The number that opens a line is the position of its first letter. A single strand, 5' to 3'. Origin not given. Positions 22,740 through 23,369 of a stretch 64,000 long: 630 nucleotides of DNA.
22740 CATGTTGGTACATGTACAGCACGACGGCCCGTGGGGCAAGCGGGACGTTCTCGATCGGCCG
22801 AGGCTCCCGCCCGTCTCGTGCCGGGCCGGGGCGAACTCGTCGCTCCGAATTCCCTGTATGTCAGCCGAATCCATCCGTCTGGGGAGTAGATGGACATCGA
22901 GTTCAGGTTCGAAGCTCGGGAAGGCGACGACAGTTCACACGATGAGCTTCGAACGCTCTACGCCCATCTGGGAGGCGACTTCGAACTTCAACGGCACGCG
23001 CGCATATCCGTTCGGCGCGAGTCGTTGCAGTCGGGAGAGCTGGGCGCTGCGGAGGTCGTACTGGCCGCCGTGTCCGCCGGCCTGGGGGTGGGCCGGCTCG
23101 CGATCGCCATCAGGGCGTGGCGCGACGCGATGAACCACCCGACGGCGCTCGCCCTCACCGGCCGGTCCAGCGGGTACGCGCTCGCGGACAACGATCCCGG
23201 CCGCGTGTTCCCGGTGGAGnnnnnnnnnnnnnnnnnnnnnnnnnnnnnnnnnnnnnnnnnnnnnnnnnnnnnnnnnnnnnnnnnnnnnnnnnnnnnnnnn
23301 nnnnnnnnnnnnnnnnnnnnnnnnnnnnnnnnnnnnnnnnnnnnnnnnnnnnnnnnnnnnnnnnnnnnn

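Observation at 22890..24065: EACC1-like 'effector-associated constant component' fused to a phytase-like domain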

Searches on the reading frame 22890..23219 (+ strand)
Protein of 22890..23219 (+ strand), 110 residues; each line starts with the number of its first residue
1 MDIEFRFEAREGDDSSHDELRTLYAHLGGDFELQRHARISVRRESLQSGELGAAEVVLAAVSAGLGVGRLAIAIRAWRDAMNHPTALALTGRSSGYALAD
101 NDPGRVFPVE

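Call 3: search_protein_families(library=pfam, proteins=[window:22890-23219:+], max_evalue=10)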
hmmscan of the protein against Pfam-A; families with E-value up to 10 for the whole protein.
window:22890-23219:+ (110 aa): 1 family
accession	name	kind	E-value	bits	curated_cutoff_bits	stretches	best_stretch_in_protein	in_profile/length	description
PF19953.4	EACC1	-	1e-11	45.2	23.6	1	13-90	2-79/107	Effector Associated Constant Component 1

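Call 4: search_protein_families(library=ncbifam, proteins=[window:22890-23219:+], max_evalue=10)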
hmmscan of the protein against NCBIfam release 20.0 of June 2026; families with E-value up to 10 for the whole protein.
window:22890-23219:+ (110 aa): 0 families

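Call 5: search_protein_families(library=padloc, proteins=[window:22890-23219:+], max_evalue=10)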
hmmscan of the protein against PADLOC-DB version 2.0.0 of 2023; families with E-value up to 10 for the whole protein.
window:22890-23219:+ (110 aa): 0 families

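Call 26: find_homologous_proteins(query=window:22890-23174:+, max_evalue=10)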
Query window:22890-23174:+: 29 candidates shared short words with the query, none scored E <= 10.

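Call 32: search_protein_representatives(protein=window:22890-23174:+)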
Query: 95 residues. Proteins with E-value up to 0.001 (for the whole library): 21; up to 1e-10: 1; up to 1e-30: 0. The best 21 are listed.
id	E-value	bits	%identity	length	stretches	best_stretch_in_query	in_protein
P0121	7.2e-30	119.1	69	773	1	1-87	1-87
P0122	6.2e-07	45.9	40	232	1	13-89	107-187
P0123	9.9e-06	42.1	42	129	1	11-81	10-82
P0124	7.8e-05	39.2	32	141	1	13-91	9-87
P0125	8.4e-05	39.1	39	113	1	4-85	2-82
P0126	8.6e-05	39.1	33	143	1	4-87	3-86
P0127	8.7e-05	39.0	35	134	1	4-95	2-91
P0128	1.0e-04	38.8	32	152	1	3-82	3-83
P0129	1.1e-04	38.8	30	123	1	10-86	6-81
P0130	1.4e-04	38.4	33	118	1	14-82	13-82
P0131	1.4e-04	38.3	38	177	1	3-88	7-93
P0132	3.7e-04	37.0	37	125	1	14-87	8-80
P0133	3.9e-04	37.0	27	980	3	10-83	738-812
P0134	4.1e-04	36.9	32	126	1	12-93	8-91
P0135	6.7e-04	36.2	32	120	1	5-88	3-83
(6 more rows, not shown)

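Call 34: search_protein_families(library=pfam, proteins=[P0121, P0122, P0133, P0131], max_evalue=0.001)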
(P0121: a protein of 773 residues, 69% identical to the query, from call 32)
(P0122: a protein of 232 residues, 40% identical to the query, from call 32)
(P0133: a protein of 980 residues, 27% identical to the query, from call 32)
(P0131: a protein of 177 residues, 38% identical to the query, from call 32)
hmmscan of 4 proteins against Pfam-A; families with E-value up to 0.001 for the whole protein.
P0121 (773 aa): 4 families
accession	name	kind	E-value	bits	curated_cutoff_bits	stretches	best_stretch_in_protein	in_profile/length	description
PF13449.12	Phytase-like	-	5.2e-51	174.6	27.6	1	459-756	2-283/284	Esterase-like activity of phytase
PF19953.4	EACC1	-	3.8e-16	59.5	23.6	1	14-94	3-83/107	Effector Associated Constant Component 1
PF00656.27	Peptidase_C14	-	3.2e-14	53.6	21.4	1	140-362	3-216/233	Caspase domain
PF01650.23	Peptidase_C13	-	0.00066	19.7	22.8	1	206-282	106-172/258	Peptidase C13 family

P0122 (232 aa): 1 family
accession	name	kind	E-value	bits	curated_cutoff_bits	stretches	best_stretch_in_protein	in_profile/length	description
PF19953.4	EACC1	-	5.4e-20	71.8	23.6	1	108-211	3-106/107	Effector Associated Constant Component 1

P0133 (980 aa): 1 family
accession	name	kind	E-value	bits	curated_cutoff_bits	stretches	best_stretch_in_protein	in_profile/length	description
PF09479.16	Flg_new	-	8.5e-66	218.4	27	8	848-914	1-65/65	Listeria-Bacteroides repeat domain (List_Bact_rpt)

P0131 (177 aa): 1 family
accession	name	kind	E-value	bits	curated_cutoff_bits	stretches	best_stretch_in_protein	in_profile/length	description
PF19953.4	EACC1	-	6.6e-17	61.9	23.6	1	16-95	2-79/107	Effector Associated Constant Component 1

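Call 36: list_cluster_members(proteins=[P0121, P0001])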
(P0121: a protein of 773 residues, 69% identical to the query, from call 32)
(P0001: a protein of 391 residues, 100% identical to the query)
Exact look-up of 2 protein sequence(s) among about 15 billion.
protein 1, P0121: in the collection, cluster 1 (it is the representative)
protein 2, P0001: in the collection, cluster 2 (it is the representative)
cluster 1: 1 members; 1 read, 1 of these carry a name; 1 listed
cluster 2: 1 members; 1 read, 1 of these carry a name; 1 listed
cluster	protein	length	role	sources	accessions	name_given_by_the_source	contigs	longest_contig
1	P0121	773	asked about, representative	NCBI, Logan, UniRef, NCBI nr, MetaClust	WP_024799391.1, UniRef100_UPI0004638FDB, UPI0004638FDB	esterase-like activity of phytase family protein [Nocardia sp. BMG51109] | effector-associated constant component EACC1 n=1 Tax=Nocardia sp. BMG51109 TaxID=1056816 ... | status=active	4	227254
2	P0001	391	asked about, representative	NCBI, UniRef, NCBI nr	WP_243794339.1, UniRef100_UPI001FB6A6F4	effector-associated constant component EACC1 [Saccharopolyspora gloriosae] | effector-associated constant component EACC1 n=1 Tax=Saccharopolyspora gloriosae ... | esterase-like activity of phytase family protein [Saccharopolyspora gloriosae]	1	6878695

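Call 37: find_encoding_contigs(protein=P0121, flank=8000, max_places=3)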
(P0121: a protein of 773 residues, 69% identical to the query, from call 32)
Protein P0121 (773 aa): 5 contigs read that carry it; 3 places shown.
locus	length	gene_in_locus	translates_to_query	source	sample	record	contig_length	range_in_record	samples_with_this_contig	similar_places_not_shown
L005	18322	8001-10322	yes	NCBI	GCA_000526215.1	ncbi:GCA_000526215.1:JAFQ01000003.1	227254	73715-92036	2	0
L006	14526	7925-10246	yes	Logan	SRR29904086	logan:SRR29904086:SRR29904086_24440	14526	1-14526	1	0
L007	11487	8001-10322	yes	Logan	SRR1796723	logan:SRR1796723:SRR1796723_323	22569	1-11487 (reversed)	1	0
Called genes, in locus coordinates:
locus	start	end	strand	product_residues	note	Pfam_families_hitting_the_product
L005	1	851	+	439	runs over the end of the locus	-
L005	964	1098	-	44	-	-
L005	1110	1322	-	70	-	-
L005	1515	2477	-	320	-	PF22645:GKRP_SIS_N, PF01380:SIS, PF20741:GKRP-like_C (weak)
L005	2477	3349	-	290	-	PF01418:HTH_6, PF01380:SIS, PF13580:SIS_2 (weak)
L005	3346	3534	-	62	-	-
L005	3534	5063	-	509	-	PF00474:SSF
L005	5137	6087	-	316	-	PF01869:BcrAD_BadFG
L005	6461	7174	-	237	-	PF00106:adh_short, PF08659:KR (weak), PF13561:adh_short_C2 (weak)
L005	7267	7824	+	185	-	PF00440:TetR_N, PF21597:TetR_C_43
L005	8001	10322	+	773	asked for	PF19953:EACC1, PF00656:Peptidase_C14, PF13449:Phytase-like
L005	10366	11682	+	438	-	PF00082:Peptidase_S8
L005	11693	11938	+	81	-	-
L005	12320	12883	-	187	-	PF00036:EF-hand_1 (faint), PF13202:EF-hand_5 (faint), PF13405:EF-hand_6 (faint), PF13499:EF-hand_7 (weak), PF13833:EF-hand_8 (faint), PF13499:EF-hand_7 (weak)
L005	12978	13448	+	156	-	PF00583:Acetyltransf_1, PF13508:Acetyltransf_7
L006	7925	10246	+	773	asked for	PF19953:EACC1, PF00656:Peptidase_C14, PF13449:Phytase-like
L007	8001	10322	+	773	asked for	PF19953:EACC1, PF00656:Peptidase_C14, PF13449:Phytase-like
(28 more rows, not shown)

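Call 60: predict_structure(alignment_id=A3)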
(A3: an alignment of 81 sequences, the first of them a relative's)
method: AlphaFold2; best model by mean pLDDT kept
length: 773 residues; sequences in the alignment: 81
mean_pLDDT: 82.9   pTM: 0.56
mean pLDDT of the five models: 82.9, 82.3, 82.3, 82.1, 82.1
residues with pLDDT >= 90: 501; 70-90: 90; 50-70: 57; < 50: 125
segments of 3 or more residues with pLDDT < 50: 1-13, 37-76, 78-93, 106-130, 278-292, 389-397
pLDDT, mean of each block of 10 residues (from residue 1): 37 51 62 48 34 39 40 46 37 49 46 34 42 92 96 88 97 97 98 97 96 96 87 93 95 88 94 68 41 72 81 77 97 96 97 92 91 96 63 44 65 78 89 97 98 96 97 96 95 98 96 80 95 98 93 97 96 93 98 98 92 98 98 96 98 97 91 98 96 97 98 93 96 98 98 95 98 93
secondary structure, 60 per line:
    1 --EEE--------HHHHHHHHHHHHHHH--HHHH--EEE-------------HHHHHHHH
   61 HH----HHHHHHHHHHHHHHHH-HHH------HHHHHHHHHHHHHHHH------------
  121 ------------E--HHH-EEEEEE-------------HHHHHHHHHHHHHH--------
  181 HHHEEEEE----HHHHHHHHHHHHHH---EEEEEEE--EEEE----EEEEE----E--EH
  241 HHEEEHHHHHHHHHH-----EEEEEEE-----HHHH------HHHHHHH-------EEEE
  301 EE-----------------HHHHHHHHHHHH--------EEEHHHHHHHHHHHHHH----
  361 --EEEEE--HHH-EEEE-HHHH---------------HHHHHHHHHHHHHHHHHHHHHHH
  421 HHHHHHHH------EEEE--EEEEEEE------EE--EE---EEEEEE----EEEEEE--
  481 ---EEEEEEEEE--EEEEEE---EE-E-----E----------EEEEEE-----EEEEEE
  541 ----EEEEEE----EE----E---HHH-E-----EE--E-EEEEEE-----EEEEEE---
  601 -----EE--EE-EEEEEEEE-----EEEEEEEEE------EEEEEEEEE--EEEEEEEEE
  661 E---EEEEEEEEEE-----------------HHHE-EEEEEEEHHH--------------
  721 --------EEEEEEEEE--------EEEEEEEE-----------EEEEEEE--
elements in order (helices of 4 or more, strands of 3 or more residues): E3-5 H14-28 H31-34 E37-39 H53-62 H67-82 H93-108 E140-145 H159-172 E184-188 H193-206 E210-216 E219-222 E227-231 E243-245 H246-255 E261-267 H273-276 H283-289 E297-302 H320-331 E340-342 H343-356 E363-367 E374-377 H379-382 H398-428 E435-438 E441-447 E463-468 E473-478 E484-492 E495-500 E524-529 E535-540 E545-550 E581-586 E592-597 E613-620 E626-634 E641-649 E652-661 E665-674 E697-703 E729-737 E746-753 E765-771

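Call 64: search_protein_families(library=padloc, proteins=[P0121], max_evalue=0.001)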
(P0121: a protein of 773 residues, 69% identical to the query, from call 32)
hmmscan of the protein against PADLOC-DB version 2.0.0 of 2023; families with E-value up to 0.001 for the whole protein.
P0121 (773 aa): 1 family
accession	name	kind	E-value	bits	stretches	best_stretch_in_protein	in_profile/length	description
PDLC02987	caspase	-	5.1e-09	33.8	1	143-329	7-187/453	-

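Call 67: find_homologous_proteins(query=P0121, max_evalue=0.001)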
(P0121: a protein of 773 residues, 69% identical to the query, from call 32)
Query P0121 (773 aa): 138 proteins with E <= 0.001 among 8000 candidates; the best 120 are listed.
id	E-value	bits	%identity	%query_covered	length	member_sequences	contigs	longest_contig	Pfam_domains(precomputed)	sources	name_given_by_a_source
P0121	0.0e+0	1732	100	100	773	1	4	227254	PF00656.28,PF13449.13,PF19953.5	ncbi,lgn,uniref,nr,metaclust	ncbi:esterase-like activity of phytase family protein [Nocardia sp. BMG51109]|uniref:effector-associ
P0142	0.0e+0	1078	64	100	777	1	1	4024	PF00656.28,PF13449.13,PF19953.5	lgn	-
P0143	0.0e+0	1062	65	100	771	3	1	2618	PF00656.28,PF13449.13,PF19953.5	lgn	-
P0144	0.0e+0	1056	64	100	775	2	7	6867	PF00656.28,PF13449.13,PF19953.5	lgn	-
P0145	0.0e+0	1021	63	100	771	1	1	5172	PF00656.28,PF13449.13,PF19953.5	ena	-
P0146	0.0e+0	1020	64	100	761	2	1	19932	PF00656.28,PF13449.13,PF19953.5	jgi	jgi:hypothetical protein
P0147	6.8e-298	1008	63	100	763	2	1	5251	PF00656.28,PF13449.13,PF19953.5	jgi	jgi:hypothetical protein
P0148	9.9e-298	1008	62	100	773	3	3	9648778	PF00656.28,PF13449.13,PF19953.5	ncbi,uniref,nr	ncbi:esterase-like activity of phytase family protein [Phytohabitans flavus]|uniref:effector-associa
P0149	1.4e-297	1007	62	100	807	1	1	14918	PF00656.28,PF13449.13,PF19953.5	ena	-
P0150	1.5e-296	1004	62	100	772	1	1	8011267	PF00656.28,PF13449.13,PF19953.5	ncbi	ncbi:effector-associated constant component EACC1 [Saccharothrix isguenensis]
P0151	5.5e-296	1002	62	100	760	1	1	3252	PF00656.28,PF13449.13,PF19953.5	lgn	-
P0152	5.9e-289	979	61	100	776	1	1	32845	PF00656.28,PF13449.13,PF19953.5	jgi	jgi:hypothetical protein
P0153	9.8e-288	975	61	100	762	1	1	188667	PF00656.28,PF13449.13,PF19953.5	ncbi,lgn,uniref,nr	ncbi:effector-associated constant component EACC1 [Actinokineospora cianjurensis]|uniref:Uncharacter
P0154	1.7e-286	971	61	100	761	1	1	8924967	PF00656.28,PF13449.13,PF19953.5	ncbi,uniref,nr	ncbi:hypothetical protein FHX81_1040 [Saccharothrix saharensis]|uniref:Uncharacterized protein n=1 T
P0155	7.9e-271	919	60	100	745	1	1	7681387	PF00656.28,PF13449.13,PF19953.5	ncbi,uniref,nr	ncbi:hypothetical protein JOD54_000766 [Actinokineospora baliensis]|uniref:effector-associated const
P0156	3.2e-268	910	56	100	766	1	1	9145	PF00656.28,PF13449.13,PF19953.5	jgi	jgi:hypothetical protein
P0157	2.1e-265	901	58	100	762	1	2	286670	PF00656.28,PF13449.13,PF19953.5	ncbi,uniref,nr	ncbi:effector-associated constant component EACC1 [Actinokineospora diospyrosa]|uniref:Caspase domai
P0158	2.1e-248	845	55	100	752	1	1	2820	PF00656.28,PF13449.13,PF19953.5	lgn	-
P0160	8.4e-198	678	54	86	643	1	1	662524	PF00656.28,PF13449.13,PF19953.5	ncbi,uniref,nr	ncbi:effector-associated constant component EACC1 [Actinokineospora globicatena]|uniref:Caspase doma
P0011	3.8e-179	616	52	83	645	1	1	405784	PF00656.28,PF13449.13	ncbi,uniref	ncbi:esterase-like activity of phytase family protein [Sphaerisporangium sp. B11E5]|uniref:caspase, 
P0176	3.0e-112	395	36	97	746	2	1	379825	PF00656.28,PF13449.13,PF19953.5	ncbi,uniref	ncbi:esterase-like activity of phytase family protein [Nonomuraea purpurea]|uniref:Esterase-like act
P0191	6.2e-40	156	33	45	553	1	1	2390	PF00656.28,PF19953.5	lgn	-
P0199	1.4e-36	144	31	47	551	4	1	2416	PF00656.28,PF19953.5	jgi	jgi:Effector Associated Constant Component 1/Caspase domain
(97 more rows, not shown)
